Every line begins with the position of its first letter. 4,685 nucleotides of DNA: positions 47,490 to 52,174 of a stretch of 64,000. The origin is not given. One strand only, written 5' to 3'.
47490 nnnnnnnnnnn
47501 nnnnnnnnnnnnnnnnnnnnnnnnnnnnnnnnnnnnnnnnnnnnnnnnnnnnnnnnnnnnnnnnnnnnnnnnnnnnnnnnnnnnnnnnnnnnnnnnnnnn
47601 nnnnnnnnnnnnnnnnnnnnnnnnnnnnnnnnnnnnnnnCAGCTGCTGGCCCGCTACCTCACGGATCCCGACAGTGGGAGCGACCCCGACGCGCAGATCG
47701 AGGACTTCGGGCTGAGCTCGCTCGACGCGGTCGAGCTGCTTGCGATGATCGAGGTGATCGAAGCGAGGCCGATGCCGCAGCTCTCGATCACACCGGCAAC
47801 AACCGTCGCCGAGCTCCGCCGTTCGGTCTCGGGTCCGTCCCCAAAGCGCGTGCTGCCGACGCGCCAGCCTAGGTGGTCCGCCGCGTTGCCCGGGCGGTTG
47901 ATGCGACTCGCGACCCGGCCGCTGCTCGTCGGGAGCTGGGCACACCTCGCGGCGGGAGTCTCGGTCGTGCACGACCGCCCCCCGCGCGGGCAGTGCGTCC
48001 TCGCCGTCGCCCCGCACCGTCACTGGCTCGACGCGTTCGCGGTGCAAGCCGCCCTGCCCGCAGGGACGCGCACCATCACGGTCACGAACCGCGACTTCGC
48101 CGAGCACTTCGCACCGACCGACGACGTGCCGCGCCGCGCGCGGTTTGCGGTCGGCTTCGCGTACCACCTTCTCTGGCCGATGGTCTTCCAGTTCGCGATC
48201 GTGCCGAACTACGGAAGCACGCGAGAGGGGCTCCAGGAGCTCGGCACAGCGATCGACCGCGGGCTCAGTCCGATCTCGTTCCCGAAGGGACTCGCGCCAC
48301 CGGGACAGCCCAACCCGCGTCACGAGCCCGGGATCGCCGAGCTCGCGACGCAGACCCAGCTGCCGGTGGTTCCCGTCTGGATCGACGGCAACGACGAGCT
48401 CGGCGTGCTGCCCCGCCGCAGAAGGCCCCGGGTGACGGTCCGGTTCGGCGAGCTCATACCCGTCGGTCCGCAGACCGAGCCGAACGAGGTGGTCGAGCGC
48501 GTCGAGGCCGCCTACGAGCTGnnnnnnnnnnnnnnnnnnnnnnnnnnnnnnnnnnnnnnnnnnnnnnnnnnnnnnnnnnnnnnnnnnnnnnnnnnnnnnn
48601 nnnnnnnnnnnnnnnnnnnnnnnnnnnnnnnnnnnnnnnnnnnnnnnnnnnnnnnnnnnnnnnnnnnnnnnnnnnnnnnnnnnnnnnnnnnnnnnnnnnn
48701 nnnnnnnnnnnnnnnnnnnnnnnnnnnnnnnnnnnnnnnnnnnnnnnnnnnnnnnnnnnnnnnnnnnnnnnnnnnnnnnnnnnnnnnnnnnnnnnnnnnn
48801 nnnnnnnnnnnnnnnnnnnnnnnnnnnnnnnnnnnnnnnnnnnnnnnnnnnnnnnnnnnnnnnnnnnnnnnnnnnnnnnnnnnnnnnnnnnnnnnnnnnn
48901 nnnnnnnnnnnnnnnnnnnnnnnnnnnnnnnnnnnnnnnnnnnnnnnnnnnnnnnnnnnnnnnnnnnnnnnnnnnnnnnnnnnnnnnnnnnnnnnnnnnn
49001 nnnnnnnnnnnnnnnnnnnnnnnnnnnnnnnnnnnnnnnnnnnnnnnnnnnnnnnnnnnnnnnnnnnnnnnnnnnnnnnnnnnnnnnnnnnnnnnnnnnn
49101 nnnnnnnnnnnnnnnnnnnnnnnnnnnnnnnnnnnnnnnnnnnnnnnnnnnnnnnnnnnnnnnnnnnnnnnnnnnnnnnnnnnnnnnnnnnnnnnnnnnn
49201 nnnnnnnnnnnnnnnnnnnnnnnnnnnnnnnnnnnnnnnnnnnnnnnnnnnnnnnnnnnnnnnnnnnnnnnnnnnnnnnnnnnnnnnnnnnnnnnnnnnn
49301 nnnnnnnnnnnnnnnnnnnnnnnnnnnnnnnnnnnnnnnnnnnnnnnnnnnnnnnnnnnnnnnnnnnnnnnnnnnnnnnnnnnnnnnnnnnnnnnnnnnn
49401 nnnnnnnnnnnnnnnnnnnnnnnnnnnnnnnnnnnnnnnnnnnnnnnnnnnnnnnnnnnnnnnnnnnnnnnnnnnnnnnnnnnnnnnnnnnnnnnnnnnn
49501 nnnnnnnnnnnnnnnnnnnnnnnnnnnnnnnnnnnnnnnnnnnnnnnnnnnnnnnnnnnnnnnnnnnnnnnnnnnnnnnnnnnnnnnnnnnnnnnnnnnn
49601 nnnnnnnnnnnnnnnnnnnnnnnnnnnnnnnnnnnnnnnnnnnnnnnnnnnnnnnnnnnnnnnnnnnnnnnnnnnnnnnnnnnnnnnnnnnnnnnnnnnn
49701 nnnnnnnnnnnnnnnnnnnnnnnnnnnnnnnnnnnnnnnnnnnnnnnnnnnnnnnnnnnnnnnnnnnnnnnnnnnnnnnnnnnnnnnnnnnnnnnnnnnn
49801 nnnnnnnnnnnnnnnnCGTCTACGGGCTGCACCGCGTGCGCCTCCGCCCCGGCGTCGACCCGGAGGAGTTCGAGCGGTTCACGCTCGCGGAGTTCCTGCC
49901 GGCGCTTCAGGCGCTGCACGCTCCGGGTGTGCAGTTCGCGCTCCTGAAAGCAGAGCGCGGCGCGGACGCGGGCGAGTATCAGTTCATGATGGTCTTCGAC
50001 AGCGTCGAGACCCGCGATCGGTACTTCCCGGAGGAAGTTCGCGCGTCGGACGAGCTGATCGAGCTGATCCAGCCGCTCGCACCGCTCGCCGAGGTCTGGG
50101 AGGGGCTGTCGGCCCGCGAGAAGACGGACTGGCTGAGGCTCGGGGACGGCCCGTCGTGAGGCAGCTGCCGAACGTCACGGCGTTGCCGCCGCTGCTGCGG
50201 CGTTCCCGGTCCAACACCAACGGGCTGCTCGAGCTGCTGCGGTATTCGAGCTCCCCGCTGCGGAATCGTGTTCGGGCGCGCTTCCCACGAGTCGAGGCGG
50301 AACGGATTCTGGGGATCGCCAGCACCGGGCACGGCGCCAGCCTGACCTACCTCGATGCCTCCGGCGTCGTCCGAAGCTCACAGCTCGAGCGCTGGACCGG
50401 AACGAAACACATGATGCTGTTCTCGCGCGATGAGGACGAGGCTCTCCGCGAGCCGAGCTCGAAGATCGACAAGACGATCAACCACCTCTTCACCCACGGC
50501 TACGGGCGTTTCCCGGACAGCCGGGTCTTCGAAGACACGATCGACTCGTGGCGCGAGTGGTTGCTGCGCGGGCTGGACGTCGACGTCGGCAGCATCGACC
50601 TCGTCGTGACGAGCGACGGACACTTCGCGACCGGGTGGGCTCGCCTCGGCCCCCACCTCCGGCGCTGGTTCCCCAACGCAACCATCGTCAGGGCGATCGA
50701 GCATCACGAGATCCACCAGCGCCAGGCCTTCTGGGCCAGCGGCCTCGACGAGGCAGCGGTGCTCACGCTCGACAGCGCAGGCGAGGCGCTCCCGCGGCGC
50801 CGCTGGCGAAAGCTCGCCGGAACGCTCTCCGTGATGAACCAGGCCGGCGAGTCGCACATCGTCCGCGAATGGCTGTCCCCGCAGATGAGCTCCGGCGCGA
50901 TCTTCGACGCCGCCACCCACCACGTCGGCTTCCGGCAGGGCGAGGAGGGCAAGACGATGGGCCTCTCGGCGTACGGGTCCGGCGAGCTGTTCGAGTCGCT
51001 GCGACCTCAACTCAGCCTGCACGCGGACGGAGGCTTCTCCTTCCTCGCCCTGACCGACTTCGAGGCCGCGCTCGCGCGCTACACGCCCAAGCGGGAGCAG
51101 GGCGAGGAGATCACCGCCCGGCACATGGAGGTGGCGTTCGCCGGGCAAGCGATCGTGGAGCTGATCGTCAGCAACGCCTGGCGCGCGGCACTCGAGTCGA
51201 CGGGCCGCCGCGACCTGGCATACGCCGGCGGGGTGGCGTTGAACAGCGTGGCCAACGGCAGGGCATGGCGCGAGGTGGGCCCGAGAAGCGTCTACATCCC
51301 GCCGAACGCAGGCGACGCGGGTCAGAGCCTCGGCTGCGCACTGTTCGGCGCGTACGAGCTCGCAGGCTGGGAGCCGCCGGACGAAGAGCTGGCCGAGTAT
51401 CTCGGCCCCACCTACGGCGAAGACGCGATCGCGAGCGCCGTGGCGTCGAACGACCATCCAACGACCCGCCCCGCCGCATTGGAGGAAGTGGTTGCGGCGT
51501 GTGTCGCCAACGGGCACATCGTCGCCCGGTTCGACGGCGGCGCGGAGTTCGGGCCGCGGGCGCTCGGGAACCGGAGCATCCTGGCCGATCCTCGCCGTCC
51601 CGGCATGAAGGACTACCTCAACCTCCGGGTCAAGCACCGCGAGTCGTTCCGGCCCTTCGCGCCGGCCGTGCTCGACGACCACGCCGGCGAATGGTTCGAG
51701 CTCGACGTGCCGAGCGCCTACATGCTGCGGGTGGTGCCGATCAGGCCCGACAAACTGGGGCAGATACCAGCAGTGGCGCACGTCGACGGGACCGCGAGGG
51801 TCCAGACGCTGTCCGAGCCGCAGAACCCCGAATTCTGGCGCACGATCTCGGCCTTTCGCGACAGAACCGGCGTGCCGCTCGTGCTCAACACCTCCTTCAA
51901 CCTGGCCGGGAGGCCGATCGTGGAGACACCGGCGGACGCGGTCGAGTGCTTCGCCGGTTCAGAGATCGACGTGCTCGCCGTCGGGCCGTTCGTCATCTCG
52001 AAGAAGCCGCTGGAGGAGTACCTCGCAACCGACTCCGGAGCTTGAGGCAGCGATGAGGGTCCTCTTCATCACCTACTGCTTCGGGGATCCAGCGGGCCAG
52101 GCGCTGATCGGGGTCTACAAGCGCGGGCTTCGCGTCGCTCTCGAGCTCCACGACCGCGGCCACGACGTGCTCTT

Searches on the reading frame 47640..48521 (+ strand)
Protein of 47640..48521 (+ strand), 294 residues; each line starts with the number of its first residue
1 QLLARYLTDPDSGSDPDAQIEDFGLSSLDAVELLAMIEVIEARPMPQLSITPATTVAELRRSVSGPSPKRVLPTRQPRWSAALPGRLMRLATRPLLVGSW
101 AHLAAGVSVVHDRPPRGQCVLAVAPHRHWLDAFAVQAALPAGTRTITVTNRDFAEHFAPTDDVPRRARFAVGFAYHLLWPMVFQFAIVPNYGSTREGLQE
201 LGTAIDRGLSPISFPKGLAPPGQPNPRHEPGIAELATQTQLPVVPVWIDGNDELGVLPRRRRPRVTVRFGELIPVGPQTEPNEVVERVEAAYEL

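Call 43: search_protein_families(library=pfam, proteins=[window:47640-48521:+], max_evalue=5)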
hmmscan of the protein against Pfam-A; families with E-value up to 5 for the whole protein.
window:47640-48521:+ (294 aa): 2 families
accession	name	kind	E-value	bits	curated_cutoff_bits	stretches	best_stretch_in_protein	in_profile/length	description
PF00550.31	PP-binding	-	0.00036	21.2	20.8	1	2-38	6-42/67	Phosphopantetheine attachment site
PF01553.26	Acyltransferase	-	0.0017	18.6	23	1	115-248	11-131/132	Acyltransferase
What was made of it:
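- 46062..48548 (+): Tri-domain protein of about 820 aa: AMP-binding adenylating domain, ACP domain and an LPLAT-type acyltransferase (HRHWLD matches HX4D). Weak PF01553 Acyltransferase on the C-terminus (call 43).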

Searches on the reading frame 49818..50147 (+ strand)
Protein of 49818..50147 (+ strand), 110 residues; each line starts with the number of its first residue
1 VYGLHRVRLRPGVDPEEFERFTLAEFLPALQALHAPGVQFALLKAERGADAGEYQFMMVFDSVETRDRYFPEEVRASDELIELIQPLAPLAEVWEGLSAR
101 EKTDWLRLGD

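Call 18: search_protein_families(library=pfam, proteins=[window:49818-50147:+], max_evalue=0.01)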
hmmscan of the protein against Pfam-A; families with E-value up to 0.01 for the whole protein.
window:49818-50147:+ (110 aa): 0 families

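Call 43: search_protein_families(library=pfam, proteins=[window:49818-50147:+], max_evalue=5)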
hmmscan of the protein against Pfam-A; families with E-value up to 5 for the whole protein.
window:49818-50147:+ (110 aa): 1 family
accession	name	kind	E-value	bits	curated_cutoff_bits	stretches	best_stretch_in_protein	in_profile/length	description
PF11639.14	HapK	-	0.12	13.3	25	1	4-99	5-95/104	REDY-like protein HapK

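Call 73: search_protein_families(library=ncbifam, proteins=[window:49818-50147:+], max_evalue=0.01)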
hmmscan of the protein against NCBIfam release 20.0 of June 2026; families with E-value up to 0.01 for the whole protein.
window:49818-50147:+ (110 aa): 0 families

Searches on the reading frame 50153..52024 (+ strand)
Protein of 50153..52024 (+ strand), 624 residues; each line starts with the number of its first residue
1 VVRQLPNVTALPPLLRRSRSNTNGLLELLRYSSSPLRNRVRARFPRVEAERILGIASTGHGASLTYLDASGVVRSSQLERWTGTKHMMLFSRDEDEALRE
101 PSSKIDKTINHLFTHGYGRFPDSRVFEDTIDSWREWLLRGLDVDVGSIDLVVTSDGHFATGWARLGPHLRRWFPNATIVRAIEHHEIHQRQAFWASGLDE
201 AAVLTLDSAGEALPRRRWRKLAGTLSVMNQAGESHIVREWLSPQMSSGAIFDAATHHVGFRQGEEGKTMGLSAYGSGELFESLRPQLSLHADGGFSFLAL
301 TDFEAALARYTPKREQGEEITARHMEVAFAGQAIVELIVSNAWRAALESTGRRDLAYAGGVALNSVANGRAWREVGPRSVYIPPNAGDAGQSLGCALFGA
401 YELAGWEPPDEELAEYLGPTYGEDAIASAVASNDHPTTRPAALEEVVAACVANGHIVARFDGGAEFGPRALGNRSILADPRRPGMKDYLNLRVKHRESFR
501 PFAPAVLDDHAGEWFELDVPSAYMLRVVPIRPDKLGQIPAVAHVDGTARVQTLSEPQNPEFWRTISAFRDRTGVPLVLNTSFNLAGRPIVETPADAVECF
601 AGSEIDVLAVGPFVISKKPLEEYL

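Call 18: search_protein_families(library=pfam, proteins=[window:50153-52024:+], max_evalue=0.01)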
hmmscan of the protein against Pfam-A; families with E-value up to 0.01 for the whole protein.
window:50153-52024:+ (624 aa): 2 families
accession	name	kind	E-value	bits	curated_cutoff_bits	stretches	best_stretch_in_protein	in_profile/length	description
PF16861.10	Carbam_trans_C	-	8.7e-67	224.4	27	1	448-617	1-170/170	Carbamoyltransferase C-terminus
PF02543.21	Carbam_trans_N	-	7.1e-21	75.4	24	1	179-397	127-346/346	Carbamoyltransferase N-terminus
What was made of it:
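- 50156..52045 (+): NodU/CmcH-type carbamoyltransferase. Pfam Carbam_trans_N and C (call 18).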

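Call 73: search_protein_families(library=ncbifam, proteins=[window:50153-52024:+], max_evalue=0.01)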
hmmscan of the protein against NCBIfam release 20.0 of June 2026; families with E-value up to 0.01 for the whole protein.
window:50153-52024:+ (624 aa): 2 families
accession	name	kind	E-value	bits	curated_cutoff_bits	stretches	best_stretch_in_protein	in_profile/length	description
NF041651.1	nodul_NodU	equivalog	1.4e-42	146.2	1000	1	303-596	258-536/556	nodulation protein NodU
TIGR00329.1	gcp_kae1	subfamily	0.0017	17.7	207.8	1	246-366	158-273/305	tRNA (adenosine(37)-N6)-threonylcarbamoyltransferase complex transferase subunit TsaD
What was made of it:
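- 50156..52045 (+): NCBIfam NodU best hit (call 73).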
